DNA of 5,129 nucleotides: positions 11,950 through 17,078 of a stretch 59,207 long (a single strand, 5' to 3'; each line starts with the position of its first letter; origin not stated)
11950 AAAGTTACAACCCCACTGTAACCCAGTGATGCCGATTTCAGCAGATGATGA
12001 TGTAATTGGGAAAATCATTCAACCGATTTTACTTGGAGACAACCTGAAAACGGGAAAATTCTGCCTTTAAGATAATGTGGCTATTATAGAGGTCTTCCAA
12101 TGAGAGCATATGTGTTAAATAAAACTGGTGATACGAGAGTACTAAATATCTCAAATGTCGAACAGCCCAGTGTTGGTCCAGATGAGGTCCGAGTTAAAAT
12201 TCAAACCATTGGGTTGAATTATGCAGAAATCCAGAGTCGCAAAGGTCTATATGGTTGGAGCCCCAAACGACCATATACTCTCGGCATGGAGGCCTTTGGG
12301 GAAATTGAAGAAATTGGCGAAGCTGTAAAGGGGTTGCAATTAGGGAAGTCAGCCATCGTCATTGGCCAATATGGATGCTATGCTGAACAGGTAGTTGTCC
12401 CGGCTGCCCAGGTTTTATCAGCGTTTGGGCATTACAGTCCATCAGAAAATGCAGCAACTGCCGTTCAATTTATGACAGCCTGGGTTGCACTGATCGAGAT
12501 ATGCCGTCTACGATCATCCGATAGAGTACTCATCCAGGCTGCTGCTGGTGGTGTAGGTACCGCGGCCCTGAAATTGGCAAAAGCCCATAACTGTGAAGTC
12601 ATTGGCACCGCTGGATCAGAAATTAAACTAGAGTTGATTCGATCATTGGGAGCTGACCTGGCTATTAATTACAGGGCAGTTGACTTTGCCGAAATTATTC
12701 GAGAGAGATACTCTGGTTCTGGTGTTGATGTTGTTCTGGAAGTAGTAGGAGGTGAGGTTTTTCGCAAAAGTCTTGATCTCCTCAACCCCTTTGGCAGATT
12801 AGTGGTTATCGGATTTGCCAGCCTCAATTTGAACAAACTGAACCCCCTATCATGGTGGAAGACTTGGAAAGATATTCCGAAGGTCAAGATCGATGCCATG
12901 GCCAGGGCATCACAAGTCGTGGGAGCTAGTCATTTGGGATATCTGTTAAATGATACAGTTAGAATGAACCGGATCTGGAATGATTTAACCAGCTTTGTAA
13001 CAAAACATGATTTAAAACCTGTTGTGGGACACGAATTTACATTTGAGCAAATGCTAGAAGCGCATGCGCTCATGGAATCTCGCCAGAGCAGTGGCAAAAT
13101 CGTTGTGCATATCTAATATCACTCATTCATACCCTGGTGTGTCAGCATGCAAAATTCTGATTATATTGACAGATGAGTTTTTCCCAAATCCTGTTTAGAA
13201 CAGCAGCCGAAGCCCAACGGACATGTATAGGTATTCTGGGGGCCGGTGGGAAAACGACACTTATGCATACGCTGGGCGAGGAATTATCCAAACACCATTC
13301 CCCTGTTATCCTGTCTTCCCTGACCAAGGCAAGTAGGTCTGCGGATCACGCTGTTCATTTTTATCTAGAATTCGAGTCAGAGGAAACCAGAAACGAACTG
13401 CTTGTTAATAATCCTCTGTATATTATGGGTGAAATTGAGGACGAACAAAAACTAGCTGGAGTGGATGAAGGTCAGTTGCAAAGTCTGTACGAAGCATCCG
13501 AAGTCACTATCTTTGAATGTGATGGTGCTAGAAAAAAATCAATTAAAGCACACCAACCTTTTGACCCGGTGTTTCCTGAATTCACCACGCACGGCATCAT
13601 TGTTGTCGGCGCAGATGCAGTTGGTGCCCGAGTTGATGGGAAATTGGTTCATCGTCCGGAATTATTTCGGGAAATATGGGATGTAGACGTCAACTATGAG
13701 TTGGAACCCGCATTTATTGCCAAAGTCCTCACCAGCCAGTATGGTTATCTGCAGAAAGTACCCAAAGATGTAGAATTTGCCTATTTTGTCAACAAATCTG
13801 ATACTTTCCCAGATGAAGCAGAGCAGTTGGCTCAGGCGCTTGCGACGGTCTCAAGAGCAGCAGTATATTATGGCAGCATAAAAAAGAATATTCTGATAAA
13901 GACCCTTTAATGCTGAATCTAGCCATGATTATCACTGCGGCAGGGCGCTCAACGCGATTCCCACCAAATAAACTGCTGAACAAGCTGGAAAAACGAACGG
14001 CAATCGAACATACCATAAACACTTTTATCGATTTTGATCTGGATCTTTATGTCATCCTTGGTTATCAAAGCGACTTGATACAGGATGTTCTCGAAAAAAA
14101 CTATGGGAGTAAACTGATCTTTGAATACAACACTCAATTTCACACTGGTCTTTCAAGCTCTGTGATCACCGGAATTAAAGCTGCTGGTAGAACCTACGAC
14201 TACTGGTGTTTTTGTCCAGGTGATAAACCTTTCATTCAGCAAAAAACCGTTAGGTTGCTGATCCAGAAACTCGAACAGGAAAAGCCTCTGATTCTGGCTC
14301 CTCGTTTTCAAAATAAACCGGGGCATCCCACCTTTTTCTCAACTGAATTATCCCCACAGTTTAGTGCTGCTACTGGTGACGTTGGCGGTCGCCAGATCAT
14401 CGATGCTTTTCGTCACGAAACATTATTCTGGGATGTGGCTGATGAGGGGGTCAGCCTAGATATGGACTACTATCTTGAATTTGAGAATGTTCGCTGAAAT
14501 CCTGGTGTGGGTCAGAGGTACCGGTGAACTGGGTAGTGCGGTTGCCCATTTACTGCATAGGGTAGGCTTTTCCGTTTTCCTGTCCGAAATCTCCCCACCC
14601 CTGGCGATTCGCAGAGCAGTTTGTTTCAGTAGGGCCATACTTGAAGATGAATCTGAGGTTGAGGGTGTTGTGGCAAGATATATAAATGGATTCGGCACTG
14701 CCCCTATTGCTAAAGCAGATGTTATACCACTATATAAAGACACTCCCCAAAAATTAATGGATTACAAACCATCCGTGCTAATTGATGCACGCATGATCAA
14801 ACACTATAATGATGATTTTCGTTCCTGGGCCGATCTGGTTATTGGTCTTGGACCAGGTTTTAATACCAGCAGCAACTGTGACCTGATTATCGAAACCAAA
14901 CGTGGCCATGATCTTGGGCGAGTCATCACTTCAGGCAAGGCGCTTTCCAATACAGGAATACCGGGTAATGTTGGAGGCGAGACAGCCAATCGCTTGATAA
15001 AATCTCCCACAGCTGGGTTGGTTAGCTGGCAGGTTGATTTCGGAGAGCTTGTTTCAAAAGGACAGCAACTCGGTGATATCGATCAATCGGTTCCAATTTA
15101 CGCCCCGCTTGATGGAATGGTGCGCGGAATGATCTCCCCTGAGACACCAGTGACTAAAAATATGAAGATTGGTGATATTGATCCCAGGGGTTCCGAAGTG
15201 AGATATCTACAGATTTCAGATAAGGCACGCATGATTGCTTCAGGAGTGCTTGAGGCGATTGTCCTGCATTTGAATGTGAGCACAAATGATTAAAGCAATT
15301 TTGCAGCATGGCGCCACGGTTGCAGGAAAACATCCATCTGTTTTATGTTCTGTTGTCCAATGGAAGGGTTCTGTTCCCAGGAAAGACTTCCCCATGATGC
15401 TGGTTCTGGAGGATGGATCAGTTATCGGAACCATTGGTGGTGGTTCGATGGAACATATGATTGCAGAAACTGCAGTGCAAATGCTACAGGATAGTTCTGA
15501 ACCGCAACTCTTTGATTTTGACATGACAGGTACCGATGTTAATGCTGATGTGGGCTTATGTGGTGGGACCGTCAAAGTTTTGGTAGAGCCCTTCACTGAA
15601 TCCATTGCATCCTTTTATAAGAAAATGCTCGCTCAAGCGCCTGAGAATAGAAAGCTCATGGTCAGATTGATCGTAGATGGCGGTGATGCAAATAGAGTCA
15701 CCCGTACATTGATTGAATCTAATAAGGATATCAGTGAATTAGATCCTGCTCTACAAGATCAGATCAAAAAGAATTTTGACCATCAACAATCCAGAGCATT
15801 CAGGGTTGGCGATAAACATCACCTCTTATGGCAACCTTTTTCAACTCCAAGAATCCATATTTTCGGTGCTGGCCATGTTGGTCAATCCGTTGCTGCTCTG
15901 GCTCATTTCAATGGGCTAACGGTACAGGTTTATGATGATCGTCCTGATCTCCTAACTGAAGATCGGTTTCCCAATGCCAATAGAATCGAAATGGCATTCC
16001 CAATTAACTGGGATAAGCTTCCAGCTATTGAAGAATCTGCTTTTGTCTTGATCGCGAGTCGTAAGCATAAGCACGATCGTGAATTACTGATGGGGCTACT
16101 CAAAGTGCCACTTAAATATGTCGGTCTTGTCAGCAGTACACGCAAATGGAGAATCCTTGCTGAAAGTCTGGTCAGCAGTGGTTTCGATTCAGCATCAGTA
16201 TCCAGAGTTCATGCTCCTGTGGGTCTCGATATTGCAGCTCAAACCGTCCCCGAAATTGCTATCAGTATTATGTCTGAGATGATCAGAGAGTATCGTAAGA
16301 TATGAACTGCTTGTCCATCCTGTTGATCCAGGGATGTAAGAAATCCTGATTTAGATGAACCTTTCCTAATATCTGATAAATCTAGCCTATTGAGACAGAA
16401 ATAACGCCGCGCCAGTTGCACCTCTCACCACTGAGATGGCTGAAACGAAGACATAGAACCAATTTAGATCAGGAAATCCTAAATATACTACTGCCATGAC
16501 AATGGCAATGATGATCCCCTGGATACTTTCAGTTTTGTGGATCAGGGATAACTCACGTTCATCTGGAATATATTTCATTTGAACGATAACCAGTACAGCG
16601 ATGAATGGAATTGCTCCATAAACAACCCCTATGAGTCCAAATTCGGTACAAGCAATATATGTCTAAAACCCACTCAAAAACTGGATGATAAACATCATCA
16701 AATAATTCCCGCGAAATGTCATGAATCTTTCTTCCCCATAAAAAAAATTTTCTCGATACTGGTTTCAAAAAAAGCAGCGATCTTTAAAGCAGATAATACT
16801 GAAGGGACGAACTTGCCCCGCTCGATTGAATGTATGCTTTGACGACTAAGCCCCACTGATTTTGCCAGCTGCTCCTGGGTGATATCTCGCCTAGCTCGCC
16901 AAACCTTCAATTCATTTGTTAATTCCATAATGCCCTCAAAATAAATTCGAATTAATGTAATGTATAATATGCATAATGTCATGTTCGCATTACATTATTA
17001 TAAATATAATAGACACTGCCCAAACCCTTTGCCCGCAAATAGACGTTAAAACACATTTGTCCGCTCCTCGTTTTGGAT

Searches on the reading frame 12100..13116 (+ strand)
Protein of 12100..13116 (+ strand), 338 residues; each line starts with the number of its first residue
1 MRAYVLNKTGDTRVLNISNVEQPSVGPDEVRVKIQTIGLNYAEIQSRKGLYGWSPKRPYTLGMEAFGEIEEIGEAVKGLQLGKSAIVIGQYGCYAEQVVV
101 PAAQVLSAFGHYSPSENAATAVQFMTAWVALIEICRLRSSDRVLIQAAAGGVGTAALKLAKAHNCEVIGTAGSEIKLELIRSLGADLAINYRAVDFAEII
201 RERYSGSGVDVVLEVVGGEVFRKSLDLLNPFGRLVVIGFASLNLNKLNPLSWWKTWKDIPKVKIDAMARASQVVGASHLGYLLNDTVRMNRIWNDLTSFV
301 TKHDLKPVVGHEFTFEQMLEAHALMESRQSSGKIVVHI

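Call 11: search_protein_families(library=pfam, proteins=[window:12100-13116:+], max_evalue=0.001)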
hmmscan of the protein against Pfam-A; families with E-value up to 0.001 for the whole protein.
window:12100-13116:+ (338 aa): 3 families
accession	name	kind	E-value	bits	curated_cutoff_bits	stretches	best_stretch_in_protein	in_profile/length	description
PF00107.32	ADH_zinc_N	-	9.6e-27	93.9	31.8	1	151-244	1-94/129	Zinc-binding dehydrogenase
PF13602.12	ADH_zinc_N_2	-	7.9e-24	85.5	27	1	183-336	1-134/134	Zinc-binding dehydrogenase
PF08240.17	ADH_N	-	4.2e-14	53.1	23.5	1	26-106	1-100/104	Alcohol dehydrogenase GroES-like domain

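Call 36: search_protein_families(library=ncbifam, proteins=[window:12100-13116:+], max_evalue=0.001)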
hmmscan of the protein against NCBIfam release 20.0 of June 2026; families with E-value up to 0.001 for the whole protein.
window:12100-13116:+ (338 aa): 24 families
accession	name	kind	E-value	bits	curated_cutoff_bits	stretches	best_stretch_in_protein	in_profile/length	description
TIGR02824.1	quinone_pig3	subfamily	2.1e-69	234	296.8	1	1-337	1-324/325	putative NAD(P)H quinone oxidoreductase, PIG3 family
NF008024.0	PRK10754.1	subfamily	1.4e-36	126.2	348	1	6-332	7-321/327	NADPH:quinone reductase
NF041183.1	Pks2_ls1_myc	equivalog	9e-36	122.3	2400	1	7-240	1412-1645/2086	sulfolipid-1 biosynthesis phthioceranic/hydroxyphthioceranic acid synthase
NF010344.0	PRK13771.1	subfamily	9.9e-32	110.2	349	2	92-238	116-255/334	putative alcohol dehydrogenase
NF041172.1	AcrlCoa_red_Thmprot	equivalog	3.2e-27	95.3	500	2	92-239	116-257/334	acryloyl-CoA reductase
TIGR00692.1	tdh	equivalog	1.1e-24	87.1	458.35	2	87-240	112-263/340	L-threonine 3-dehydrogenase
NF003808.0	PRK05396.1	equivalog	4.6e-23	81.6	380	2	88-241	115-266/341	L-threonine 3-dehydrogenase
TIGR02825.1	B4_12hDH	equivalog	2.9e-22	79.5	579.85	1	123-242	124-243/327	leukotriene B4 12-hydroxydehydrogenase/15-oxo-prostaglandin 13-reductase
NF058644.1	CurcmRedCuraProt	equivalog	5.5e-22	78.3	440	1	123-242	125-244/336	NADPH-dependent curcumin/dihydrocurcumin reductase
TIGR02817.1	adh_fam_1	subfamily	2.6e-20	73.1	284.05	1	14-336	16-333/336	zinc-binding alcohol dehydrogenase family protein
TIGR03451.1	mycoS_dep_FDH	equivalog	9.2e-20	70.7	512.9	2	92-243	129-281/358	S-(hydroxymethyl)mycothiol dehydrogenase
TIGR01751.1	crot-CoA-red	equivalog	4e-19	68.6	378.55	1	89-198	137-248/398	crotonyl-CoA carboxylase/reductase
NF006940.0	PRK09422.1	equivalog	2.2e-17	63.1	344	2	92-242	115-264/338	alcohol dehydrogenase AdhP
TIGR02823.1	oxido_YhdH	subfamily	7.4e-17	61.2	297.25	1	3-241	2-245/324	acrylyl-CoA reductase family protein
NF047908.1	AldhRedAhr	equivalog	2.9e-15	56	470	2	86-240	114-262/335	NADPH-dependent aldehyde reductase Ahr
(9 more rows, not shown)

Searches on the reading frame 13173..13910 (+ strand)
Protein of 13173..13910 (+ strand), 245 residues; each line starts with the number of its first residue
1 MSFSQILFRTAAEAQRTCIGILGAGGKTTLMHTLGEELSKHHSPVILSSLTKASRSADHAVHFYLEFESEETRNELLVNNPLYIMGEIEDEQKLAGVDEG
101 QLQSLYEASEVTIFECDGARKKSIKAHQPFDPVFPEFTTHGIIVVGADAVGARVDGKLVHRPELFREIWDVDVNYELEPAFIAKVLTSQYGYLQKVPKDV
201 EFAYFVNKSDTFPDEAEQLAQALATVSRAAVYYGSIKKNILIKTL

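Call 11: search_protein_families(library=pfam, proteins=[window:13173-13910:+], max_evalue=0.001)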
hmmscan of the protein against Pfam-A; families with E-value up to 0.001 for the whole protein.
window:13173-13910:+ (245 aa): 1 family
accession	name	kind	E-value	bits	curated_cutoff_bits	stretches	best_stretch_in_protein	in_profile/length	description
PF19842.5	YqeC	-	1.8e-32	113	27.6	1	19-163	1-145/145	YqeC protein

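Call 36: search_protein_families(library=ncbifam, proteins=[window:13173-13910:+], max_evalue=0.001)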
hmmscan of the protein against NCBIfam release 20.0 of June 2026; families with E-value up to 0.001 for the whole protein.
window:13173-13910:+ (245 aa): 1 family
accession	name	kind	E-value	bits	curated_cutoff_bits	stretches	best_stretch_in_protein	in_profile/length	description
TIGR03172.2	TIGR03172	equivalog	1.9e-40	138.9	73.05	1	18-218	1-201/209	selenium cofactor biosynthesis protein YqeC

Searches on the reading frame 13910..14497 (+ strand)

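Call 11: search_protein_families(library=pfam, proteins=[window:13910-14497:+], max_evalue=0.001)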
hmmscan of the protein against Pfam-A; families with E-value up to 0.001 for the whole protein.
window:13910-14497:+ (195 aa): 2 families
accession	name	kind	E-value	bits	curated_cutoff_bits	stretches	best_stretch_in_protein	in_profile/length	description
PF12804.13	NTP_transf_3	-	1.2e-26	94.2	27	1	7-166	2-156/160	MobA-like NTP transferase domain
PF02348.25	CTP_transf_3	-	3e-05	24.4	22.6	1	5-125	1-118/217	Cytidylyltransferase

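Call 36: search_protein_families(library=ncbifam, proteins=[window:13910-14497:+], max_evalue=0.001)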
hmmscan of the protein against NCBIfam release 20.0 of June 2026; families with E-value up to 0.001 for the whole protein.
window:13910-14497:+ (195 aa): 20 families
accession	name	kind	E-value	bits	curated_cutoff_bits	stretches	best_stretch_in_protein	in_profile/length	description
NF045665.1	NTPtran_DVU1551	equivalog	9.3e-37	126.9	315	1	5-193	2-188/359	DVU_1551 family NTP transferase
TIGR03310.1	matur_MocA_YgfJ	equivalog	3.4e-33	115.2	186.45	1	6-193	2-187/188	molybdenum cofactor cytidylyltransferase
NF053639.1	Mfer334_fam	equivalog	6.6e-14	52.3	260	1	7-124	3-129/209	pseudomurein biosynthesis protein PmurB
TIGR03202.1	pucB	equivalog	2.3e-10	40.5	235.05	1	6-186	3-187/192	xanthine dehydrogenase accessory protein PucB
TIGR01173.1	glmU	equivalog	2.5e-08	33.2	366.85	1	5-131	2-127/452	bifunctional UDP-N-acetylglucosamine diphosphorylase/glucosamine-1-phosphate N-acetyltransferase GlmU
NF010933.0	PRK14353.1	equivalog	2.7e-08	32.9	505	1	4-129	6-132/453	bifunctional UDP-N-acetylglucosamine diphosphorylase/glucosamine-1-phosphate N-acetyltransferase GlmU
NF001457.0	PRK00317.1-3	equivalog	3.3e-08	33.3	164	1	6-142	4-134/200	molybdenum cofactor guanylyltransferase MobA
NF010939.0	PRK14359.1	equivalog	4.3e-07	28.9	592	1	3-120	2-117/430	bifunctional UDP-N-acetylglucosamine diphosphorylase/glucosamine-1-phosphate N-acetyltransferase GlmU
NF010940.0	PRK14360.1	equivalog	7.6e-07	28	602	1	4-138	2-138/452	bifunctional UDP-N-acetylglucosamine diphosphorylase/glucosamine-1-phosphate N-acetyltransferase GlmU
TIGR00453.1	ispD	equivalog_domain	1e-06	28.4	181.3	1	6-130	2-127/219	2-C-methyl-D-erythritol 4-phosphate cytidylyltransferase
TIGR02665.1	molyb_mobA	equivalog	1.8e-06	28.1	151.85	1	5-168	2-160/186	molybdenum cofactor guanylyltransferase MobA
NF010934.1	PRK14354.1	equivalog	5.7e-06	25.1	450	1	6-125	2-119/447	bifunctional UDP-N-acetylglucosamine diphosphorylase/glucosamine-1-phosphate N-acetyltransferase GlmU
NF003952.0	PRK05450.1-5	subfamily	7.4e-06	25.3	193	1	5-126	4-121/250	3-deoxy-manno-octulosonate cytidylyltransferase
NF010937.0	PRK14357.1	equivalog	1.8e-05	23.8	658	1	6-124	3-117/448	bifunctional UDP-N-acetylglucosamine diphosphorylase/glucosamine-1-phosphate N-acetyltransferase GlmU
NF045782.1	NicBOxredNboR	equivalog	3.3e-05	23.6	260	1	7-186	12-197/206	nicotine blue oxidoreductase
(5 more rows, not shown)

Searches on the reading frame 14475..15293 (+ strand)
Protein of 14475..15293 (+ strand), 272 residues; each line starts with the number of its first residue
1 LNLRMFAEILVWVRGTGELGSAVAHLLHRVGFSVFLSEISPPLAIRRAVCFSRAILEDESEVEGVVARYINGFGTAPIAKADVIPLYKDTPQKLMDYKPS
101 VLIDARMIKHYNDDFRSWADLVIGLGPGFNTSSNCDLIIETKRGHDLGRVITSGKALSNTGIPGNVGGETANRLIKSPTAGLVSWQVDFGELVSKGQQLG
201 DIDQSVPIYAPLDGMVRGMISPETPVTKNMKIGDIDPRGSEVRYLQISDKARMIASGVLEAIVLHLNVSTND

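Call 11: search_protein_families(library=pfam, proteins=[window:14475-15293:+], max_evalue=0.001)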
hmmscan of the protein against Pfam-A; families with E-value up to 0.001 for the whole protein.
window:14475-15293:+ (272 aa): 0 families

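Call 36: search_protein_families(library=ncbifam, proteins=[window:14475-15293:+], max_evalue=0.001)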
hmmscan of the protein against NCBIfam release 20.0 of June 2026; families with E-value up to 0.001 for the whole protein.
window:14475-15293:+ (272 aa): 1 family
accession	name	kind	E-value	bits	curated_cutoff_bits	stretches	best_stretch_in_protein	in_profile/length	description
TIGR03309.1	matur_yqeB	equivalog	7.8e-81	271.3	220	1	11-263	1-254/256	selenium-dependent molybdenum cofactor biosynthesis protein YqeB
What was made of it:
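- On Selenium-cofactor trait (Se-dependent molybdenum hydroxylase maturation): YqeB at 14475-15293 scores 271.3 bits on TIGR03309 (cutoff 220) (call 36).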

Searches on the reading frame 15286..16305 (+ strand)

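Call 11: search_protein_families(library=pfam, proteins=[window:15286-16305:+], max_evalue=0.001)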
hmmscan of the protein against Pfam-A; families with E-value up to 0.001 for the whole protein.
window:15286-16305:+ (339 aa): 2 families
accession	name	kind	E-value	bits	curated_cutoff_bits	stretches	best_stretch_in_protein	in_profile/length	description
PF13478.12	XdhC_C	-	8.2e-35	120.5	29.7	1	191-332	2-125/125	XdhC Rossmann domain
PF02625.21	XdhC_CoxI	-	1.2e-13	51.2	24.3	1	14-78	4-67/68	XdhC and CoxI family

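Call 36: search_protein_families(library=ncbifam, proteins=[window:15286-16305:+], max_evalue=0.001)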
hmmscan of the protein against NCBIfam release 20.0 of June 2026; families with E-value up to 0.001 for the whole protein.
window:15286-16305:+ (339 aa): 2 families
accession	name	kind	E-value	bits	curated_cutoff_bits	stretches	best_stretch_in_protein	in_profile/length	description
NF045664.1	XdhC_rel_AOR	equivalog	4e-71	240.1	350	1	13-335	10-343/346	XdhC family aldehyde oxidoreductase maturation factor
TIGR02964.1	xanthine_xdhC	equivalog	2.5e-36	125.5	161.6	1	19-333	1-246/246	xanthine dehydrogenase accessory protein XdhC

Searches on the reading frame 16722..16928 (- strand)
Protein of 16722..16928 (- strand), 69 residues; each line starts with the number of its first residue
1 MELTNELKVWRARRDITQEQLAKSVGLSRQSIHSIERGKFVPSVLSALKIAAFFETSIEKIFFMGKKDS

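Call 36: search_protein_families(library=ncbifam, proteins=[window:16722-16928:-], max_evalue=0.001)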
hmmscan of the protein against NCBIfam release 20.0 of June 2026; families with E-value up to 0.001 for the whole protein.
seq(69 aa): 10 families
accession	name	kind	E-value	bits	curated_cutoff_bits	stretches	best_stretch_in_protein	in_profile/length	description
NF041951.1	phage_RstR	subfamily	1.9e-12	47.4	80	1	1-67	1-67/108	RstR family transcriptional repressor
TIGR03070.1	couple_hipB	subfamily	1.5e-08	34.5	71.65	1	2-41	2-41/58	type II toxin-antitoxin system Y4mF family antitoxin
NF047948.1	male_kill_WMK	equivalog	1.7e-07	31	300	1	4-61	164-221/300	WO male-killing family protein Wmk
TIGR00270.2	TIGR00270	equivalog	5.6e-06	26.3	110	1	7-53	80-126/159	multiprotein bridging factor aMBF1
NF006015.0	PRK08154.1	subfamily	1.5e-05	24.3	204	1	2-62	30-90/314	anaerobic benzoate catabolism transcriptional regulator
NF007408.0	PRK09943.1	equivalog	2.2e-05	24.1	211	1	6-64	11-69/185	HTH-type transcriptional regulator PuuR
NF003162.0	PRK04140.1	equivalog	3.5e-05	23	263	1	5-60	129-184/317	transcriptional regulator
NF007271.0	PRK09726.1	equivalog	8.5e-05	22.5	79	1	2-37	12-47/88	type II toxin-antitoxin system antitoxin HipB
NF052239.1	antitox_spr1629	equivalog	0.00026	20.2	335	1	5-66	5-64/377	spr1629 family repressor/antitoxin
TIGR02607.1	antidote_HigA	equivalog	0.00031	20.5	47.7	1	15-59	20-64/81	HigA family addiction module antitoxin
